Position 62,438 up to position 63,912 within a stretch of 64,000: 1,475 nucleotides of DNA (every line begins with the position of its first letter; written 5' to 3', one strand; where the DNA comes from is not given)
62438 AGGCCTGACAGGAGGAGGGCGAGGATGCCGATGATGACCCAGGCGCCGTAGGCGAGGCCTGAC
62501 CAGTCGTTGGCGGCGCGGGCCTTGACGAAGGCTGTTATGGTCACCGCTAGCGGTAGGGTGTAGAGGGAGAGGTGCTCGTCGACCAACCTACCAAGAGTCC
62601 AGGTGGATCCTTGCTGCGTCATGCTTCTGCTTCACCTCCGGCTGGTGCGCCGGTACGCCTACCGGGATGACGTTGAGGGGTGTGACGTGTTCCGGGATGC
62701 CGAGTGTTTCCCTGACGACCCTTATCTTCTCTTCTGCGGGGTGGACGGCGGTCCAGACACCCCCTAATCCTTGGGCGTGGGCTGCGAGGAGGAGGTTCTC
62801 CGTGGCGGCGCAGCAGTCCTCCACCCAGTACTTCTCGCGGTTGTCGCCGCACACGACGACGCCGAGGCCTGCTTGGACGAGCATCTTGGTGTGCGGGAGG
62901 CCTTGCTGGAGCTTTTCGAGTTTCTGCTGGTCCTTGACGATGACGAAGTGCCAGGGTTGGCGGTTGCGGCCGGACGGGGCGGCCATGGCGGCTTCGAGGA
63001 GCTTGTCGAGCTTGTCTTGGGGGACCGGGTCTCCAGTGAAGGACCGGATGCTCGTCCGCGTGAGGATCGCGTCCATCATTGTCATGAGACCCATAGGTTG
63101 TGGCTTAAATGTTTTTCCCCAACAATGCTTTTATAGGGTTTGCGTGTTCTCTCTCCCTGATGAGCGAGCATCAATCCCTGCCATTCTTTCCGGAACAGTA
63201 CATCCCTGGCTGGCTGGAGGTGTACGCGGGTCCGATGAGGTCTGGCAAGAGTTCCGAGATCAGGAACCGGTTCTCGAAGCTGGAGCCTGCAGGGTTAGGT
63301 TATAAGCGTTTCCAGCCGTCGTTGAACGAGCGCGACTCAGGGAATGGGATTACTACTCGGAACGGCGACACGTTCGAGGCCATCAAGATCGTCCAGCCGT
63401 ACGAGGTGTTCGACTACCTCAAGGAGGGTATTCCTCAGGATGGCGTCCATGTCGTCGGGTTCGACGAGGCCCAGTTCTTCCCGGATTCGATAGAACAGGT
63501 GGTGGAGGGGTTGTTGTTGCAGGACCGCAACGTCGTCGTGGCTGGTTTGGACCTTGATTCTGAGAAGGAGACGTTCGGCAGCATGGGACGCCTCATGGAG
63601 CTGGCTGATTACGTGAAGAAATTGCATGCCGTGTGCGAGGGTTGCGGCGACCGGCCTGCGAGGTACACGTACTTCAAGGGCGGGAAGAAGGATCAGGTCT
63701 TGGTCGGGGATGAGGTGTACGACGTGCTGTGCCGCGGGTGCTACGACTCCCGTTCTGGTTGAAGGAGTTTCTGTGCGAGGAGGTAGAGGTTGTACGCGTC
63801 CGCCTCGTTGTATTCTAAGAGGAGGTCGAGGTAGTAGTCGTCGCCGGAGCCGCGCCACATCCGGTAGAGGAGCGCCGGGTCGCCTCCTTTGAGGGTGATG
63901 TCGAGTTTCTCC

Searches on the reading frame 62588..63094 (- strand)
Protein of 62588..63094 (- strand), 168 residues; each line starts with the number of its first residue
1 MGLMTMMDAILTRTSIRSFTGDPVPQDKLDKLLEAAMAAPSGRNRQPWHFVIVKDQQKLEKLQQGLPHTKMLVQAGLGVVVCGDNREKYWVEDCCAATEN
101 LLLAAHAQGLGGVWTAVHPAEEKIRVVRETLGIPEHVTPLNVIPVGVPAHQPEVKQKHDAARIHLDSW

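Call 3: search_protein_families(library=ncbifam, proteins=[window:62588-63094:-])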
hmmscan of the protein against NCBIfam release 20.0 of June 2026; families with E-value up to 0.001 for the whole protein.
window:62588-63094:- (168 aa): 10 families
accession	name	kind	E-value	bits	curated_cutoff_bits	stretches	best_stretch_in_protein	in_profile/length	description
NF009810.0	PRK13294.1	equivalog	3.2e-19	69.1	304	2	6-64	254-312/449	coenzyme F420-0:L-glutamate ligase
TIGR02476.1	BluB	equivalog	1.1e-18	67.4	150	2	5-62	8-65/205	5,6-dimethylbenzimidazole synthase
NF008033.1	PRK10765.1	equivalog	1.8e-17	63.6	223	2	93-158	107-170/240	oxygen-insensitive NADPH nitroreductase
TIGR03553.1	F420_FbiB_CTERM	equivalog_domain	4.3e-17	62.5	249.55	2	8-63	1-56/194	F420 biosynthesis protein FbiB, C-terminal domain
NF008088.0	PRK10828.1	equivalog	2.3e-11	43.6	183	1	5-64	2-60/183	NAD(P)H nitroreductase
NF047509.1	Rv3131_FMN_oxido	subfamily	3.2e-08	33.4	199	1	32-124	2-81/319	Acg family FMN-binding oxidoreductase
NF005901.0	PRK07877.1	equivalog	1.5e-07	30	476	1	22-124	370-459/722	Rv1355c family protein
NF008275.0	PRK11053.1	equivalog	1.7e-06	27.7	227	1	4-65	1-63/217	oxygen-insensitive NAD(P)H nitroreductase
NF003768.0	PRK05365.1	equivalog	4.6e-06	26.3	152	1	14-85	22-95/200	malonic semialdehyde reductase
NF011424.0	PRK14851.1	subfamily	2.5e-05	22.5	1170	1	22-82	321-380/679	hypothetical protein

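Call 4: search_protein_families(library=pfam, proteins=[window:62588-63094:-])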
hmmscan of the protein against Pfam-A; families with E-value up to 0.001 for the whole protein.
window:62588-63094:- (168 aa): 2 families
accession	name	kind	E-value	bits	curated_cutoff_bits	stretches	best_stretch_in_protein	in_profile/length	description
PF00881.29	Nitroreductase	-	9.3e-28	97.9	23.5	2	10-64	1-55/167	Nitroreductase family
PF14512.11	TM1586_NiRdase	-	9.9e-12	45.4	27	1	27-57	158-188/215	Putative TM nitroreductase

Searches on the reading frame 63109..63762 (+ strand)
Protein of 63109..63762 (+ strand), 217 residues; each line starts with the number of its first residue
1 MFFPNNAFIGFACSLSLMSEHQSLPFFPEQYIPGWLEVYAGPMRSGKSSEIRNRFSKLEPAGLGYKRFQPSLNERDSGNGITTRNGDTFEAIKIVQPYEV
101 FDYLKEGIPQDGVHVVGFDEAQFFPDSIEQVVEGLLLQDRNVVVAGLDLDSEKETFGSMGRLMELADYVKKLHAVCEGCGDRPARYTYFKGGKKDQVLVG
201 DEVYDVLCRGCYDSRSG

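Call 3: search_protein_families(library=ncbifam, proteins=[window:63109-63762:+])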
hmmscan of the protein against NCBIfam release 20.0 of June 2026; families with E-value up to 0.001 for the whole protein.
window:63109-63762:+ (217 aa): 5 families
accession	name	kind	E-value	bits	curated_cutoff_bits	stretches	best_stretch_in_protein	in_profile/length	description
NF003296.0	PRK04296.1-1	equivalog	2.8e-40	138.4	183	1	33-215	7-190/195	thymidine kinase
NF003300.0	PRK04296.1-5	equivalog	2e-11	44.1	195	1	40-214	8-189/194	thymidine kinase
NF003299.0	PRK04296.1-4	equivalog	1.2e-10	41.5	284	1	41-213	9-185/191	thymidine kinase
NF003297.0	PRK04296.1-2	equivalog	6.3e-10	39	252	1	36-213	4-194/216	thymidine kinase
NF003298.0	PRK04296.1-3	equivalog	0.0001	22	375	1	38-212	6-186/205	thymidine kinase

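Call 4: search_protein_families(library=pfam, proteins=[window:63109-63762:+])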
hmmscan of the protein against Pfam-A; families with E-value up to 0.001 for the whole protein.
window:63109-63762:+ (217 aa): 1 family
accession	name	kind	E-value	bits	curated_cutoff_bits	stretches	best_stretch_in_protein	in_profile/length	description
PF00265.24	TK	-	5.8e-33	114.6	20.6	1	34-212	1-176/176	Thymidine kinase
